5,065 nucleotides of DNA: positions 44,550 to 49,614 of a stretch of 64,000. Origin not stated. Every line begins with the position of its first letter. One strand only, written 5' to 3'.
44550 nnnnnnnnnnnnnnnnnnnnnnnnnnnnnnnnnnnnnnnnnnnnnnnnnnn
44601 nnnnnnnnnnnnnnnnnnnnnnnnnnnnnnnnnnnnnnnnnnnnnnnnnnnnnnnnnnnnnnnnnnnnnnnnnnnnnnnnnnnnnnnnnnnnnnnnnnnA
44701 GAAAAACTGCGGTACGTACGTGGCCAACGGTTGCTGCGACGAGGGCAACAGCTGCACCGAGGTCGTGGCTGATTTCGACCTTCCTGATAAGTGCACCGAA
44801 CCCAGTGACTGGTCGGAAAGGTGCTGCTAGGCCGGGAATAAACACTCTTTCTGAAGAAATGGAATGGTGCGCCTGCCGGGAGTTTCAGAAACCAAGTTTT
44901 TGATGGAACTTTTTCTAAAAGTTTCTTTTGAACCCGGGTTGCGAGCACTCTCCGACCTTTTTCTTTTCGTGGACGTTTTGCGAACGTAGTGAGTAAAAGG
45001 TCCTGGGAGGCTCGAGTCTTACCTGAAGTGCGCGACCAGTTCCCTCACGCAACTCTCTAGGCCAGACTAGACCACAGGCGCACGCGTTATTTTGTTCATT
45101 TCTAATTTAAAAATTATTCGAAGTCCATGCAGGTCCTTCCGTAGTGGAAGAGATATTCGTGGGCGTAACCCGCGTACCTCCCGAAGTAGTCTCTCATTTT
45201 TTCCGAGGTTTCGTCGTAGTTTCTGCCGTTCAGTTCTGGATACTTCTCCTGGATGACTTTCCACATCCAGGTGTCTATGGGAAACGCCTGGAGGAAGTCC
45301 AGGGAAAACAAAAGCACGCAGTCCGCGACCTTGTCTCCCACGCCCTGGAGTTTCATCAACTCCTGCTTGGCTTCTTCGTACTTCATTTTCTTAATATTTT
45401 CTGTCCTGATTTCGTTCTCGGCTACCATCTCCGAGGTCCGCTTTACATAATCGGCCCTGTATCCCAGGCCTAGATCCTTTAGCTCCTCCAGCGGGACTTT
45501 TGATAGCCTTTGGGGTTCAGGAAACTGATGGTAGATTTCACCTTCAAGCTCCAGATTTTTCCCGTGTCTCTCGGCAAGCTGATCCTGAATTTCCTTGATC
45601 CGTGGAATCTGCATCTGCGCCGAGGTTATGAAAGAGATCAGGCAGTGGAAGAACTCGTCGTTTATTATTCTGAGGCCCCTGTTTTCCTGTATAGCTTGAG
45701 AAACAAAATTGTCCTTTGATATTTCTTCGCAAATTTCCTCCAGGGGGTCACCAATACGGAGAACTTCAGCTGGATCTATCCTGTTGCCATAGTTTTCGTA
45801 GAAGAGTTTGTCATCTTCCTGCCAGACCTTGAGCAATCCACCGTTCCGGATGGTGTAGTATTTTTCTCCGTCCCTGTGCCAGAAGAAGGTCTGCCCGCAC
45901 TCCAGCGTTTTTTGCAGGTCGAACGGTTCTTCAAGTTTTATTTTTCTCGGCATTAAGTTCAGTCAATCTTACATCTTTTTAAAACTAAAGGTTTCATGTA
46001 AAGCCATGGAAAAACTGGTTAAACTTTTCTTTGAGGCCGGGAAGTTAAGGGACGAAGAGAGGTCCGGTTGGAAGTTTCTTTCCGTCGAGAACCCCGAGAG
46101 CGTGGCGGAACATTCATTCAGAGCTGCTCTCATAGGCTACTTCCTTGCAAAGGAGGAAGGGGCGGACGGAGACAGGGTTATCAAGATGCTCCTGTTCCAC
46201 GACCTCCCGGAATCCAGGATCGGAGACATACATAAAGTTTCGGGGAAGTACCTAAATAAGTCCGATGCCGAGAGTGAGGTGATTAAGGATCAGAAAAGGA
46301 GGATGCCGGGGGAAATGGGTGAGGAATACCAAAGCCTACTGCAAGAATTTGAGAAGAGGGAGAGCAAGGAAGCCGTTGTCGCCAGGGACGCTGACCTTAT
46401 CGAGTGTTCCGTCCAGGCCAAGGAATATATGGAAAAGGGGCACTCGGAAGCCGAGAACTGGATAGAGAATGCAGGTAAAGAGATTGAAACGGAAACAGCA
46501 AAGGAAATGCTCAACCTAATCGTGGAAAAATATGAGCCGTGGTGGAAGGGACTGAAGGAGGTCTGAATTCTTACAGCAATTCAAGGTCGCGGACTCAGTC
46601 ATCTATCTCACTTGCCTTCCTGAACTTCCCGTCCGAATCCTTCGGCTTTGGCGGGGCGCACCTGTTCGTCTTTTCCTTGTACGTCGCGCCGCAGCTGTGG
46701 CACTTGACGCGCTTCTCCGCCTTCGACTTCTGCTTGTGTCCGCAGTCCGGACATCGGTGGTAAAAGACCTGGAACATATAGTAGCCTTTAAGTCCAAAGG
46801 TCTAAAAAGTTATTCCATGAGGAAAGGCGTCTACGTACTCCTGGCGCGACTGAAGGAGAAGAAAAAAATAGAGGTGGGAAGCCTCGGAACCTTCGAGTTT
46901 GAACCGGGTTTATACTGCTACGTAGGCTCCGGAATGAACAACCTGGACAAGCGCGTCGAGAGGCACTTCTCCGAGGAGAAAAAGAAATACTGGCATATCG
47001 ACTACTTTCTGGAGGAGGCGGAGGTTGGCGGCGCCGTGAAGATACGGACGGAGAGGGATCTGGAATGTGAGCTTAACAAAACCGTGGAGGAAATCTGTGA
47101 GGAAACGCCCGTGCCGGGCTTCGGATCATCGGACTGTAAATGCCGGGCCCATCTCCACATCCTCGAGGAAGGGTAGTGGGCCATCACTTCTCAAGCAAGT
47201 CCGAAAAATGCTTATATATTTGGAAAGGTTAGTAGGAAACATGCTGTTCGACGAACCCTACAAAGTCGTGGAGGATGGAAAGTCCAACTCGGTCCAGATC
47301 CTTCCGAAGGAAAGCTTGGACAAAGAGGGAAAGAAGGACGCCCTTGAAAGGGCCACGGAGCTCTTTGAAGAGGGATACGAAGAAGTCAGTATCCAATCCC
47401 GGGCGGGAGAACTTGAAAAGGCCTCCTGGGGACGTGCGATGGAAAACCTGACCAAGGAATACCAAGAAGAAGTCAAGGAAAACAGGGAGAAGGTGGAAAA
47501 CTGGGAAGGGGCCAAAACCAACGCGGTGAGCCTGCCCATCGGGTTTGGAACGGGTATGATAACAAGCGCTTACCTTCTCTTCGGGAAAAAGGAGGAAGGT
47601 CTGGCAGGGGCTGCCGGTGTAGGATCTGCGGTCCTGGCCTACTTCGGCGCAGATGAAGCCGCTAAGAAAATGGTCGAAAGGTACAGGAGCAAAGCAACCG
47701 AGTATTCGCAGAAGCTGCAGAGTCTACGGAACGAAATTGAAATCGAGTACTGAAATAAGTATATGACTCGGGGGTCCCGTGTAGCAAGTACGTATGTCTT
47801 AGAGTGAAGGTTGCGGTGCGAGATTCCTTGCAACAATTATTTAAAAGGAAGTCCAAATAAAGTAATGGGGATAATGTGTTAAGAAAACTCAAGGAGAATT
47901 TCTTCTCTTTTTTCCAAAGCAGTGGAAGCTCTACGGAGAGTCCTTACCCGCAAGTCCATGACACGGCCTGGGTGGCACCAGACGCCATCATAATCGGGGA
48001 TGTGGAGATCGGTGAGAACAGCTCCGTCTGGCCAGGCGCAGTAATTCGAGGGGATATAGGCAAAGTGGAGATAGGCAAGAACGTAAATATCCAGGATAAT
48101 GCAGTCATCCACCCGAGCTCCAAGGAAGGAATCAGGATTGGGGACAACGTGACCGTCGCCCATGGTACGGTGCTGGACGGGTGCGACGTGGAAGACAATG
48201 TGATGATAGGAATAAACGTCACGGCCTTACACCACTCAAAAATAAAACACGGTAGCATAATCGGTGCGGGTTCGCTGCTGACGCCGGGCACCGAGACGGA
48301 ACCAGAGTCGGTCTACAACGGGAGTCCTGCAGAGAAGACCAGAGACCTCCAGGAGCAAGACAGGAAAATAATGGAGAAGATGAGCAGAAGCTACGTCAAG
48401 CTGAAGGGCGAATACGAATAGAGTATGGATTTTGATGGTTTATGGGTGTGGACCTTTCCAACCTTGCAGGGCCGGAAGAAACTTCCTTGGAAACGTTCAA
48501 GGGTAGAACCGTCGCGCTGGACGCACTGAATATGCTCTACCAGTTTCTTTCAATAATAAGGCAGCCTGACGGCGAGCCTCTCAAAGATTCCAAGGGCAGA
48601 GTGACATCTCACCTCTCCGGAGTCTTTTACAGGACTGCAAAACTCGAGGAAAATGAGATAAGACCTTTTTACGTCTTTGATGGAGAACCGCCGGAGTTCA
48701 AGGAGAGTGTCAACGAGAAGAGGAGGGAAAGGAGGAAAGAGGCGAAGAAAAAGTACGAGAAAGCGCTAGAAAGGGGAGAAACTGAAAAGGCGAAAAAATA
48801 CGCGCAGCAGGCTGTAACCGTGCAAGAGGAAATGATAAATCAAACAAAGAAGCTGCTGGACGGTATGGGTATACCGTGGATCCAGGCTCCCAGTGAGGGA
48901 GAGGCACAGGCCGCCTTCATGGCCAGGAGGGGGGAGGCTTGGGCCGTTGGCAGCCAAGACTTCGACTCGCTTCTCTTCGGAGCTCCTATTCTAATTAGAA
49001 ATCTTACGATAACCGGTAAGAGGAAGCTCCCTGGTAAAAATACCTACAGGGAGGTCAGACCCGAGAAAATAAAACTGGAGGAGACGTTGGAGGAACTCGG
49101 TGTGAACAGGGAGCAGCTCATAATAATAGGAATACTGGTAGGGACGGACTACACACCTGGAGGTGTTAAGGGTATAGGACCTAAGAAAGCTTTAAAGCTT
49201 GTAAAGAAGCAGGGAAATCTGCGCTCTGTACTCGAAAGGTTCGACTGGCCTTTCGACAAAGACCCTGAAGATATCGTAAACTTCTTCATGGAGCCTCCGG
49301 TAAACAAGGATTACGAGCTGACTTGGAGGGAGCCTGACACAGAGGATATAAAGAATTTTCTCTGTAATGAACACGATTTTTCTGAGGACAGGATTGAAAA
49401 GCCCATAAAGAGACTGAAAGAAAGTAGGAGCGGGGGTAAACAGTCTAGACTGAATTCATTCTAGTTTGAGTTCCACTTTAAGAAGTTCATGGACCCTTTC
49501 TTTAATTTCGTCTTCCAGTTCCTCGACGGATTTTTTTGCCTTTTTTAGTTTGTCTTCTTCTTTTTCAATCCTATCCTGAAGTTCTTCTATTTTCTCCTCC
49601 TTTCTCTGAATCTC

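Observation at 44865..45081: Triple-intron tRNA-Gly(CCC) hidden in a 283-nt gap with no credible ORF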

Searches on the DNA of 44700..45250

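Call 5: search_rna_families(source=window, start=44700, end=45250, threshold=evalue, max_evalue=10, show_alignments=4)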
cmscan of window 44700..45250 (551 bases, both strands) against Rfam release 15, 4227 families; matches with E-value up to 10: 2.
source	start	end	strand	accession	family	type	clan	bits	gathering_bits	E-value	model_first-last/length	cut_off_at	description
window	44880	44950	+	RF03912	mir-4659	Gene; miRNA;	-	15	92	6.5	1-73/73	no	mir-4659 microRNA precursor family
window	44877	44927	+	RF03485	mir-4000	Gene; miRNA;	-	14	58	8.9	1-54/54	no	mir-4000 microRNA precursor family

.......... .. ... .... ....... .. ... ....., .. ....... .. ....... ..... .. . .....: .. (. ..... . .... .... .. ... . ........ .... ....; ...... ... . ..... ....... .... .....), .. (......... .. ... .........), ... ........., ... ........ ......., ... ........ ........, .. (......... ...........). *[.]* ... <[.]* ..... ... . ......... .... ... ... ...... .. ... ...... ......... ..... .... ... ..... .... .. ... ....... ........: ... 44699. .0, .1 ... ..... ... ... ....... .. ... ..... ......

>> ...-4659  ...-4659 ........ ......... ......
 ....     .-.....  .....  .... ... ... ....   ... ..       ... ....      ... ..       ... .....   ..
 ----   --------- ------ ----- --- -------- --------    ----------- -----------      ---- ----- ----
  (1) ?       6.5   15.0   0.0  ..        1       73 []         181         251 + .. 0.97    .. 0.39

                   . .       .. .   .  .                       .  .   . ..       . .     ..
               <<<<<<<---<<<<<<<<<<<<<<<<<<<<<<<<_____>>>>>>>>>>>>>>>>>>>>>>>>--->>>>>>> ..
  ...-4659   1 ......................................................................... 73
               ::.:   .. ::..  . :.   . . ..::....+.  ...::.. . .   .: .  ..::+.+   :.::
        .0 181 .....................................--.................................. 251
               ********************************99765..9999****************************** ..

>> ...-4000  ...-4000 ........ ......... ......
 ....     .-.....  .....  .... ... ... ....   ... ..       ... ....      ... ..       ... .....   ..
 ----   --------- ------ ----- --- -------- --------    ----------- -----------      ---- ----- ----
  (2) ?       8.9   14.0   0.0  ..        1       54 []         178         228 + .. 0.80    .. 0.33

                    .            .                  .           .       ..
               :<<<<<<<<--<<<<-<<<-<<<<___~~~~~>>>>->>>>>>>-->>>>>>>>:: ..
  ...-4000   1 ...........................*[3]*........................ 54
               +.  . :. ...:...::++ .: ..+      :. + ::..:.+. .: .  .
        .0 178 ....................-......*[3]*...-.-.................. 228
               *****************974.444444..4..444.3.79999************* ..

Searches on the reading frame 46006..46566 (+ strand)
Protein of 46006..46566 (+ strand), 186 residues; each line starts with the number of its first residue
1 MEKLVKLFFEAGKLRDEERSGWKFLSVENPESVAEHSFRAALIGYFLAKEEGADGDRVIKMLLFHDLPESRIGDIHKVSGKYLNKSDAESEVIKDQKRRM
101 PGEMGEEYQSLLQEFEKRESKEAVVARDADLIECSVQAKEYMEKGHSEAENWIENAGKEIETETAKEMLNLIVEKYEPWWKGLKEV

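Call 11: search_protein_families(library=pfam, proteins=[window:46006-46566:+])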
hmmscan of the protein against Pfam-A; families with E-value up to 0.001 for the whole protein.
window:46006-46566:+ (186 aa): 3 families
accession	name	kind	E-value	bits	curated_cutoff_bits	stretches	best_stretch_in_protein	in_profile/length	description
PF13023.12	HD_3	-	8.9e-37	127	22.5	1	11-168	1-161/165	HD domain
PF12917.13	YfbR-like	-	2.1e-12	47.5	25.9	1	22-167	15-170/182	5'-deoxynucleotidase YfbR-like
PF01966.28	HD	-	9.3e-09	36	22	1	33-132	1-113/116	HD domain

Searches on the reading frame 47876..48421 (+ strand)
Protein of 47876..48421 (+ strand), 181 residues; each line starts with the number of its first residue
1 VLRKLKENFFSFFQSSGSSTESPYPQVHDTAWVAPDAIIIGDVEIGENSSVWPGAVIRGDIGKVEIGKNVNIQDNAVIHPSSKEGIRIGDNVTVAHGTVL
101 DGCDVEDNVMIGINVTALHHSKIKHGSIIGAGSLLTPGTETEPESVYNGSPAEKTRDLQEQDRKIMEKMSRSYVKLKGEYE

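Call 11: search_protein_families(library=pfam, proteins=[window:47876-48421:+])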
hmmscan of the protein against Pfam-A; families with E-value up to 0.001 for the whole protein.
window:47876-48421:+ (181 aa): 4 families
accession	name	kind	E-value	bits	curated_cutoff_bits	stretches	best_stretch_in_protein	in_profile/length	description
PF00132.30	Hexapep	-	1.8e-22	78.4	27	2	25-59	2-36/36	Bacterial transferase hexapeptide (six repeats)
PF21711.3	DCTN5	-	2.7e-08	34.1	40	1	40-174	29-173/182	Dynactin subunit 5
PF25084.1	LbH_EIF2B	-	6.7e-08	32.9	54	1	63-140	21-98/105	EIF2B subunit epsilon LbH domain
PF14602.12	Hexapep_2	-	1.1e-06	28.7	27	1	64-101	2-33/34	Hexapeptide repeat of succinyl-transferase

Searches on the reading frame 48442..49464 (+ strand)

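Call 11: search_protein_families(library=pfam, proteins=[window:48442-49464:+])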
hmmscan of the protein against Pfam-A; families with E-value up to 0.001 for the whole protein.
window:48442-49464:+ (340 aa): 3 families
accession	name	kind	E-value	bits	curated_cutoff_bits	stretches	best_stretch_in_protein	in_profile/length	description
PF00867.23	XPG_I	-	1.1e-27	96.6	24.9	1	143-236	1-89/89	XPG I-region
PF00752.23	XPG_N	-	5.1e-21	75.5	22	1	12-101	17-101/101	XPG N-terminal domain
PF01367.25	5_3_exonuc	-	0.00025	21.9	40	1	241-268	22-49/97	5'-3' exonuclease, C-terminal SAM fold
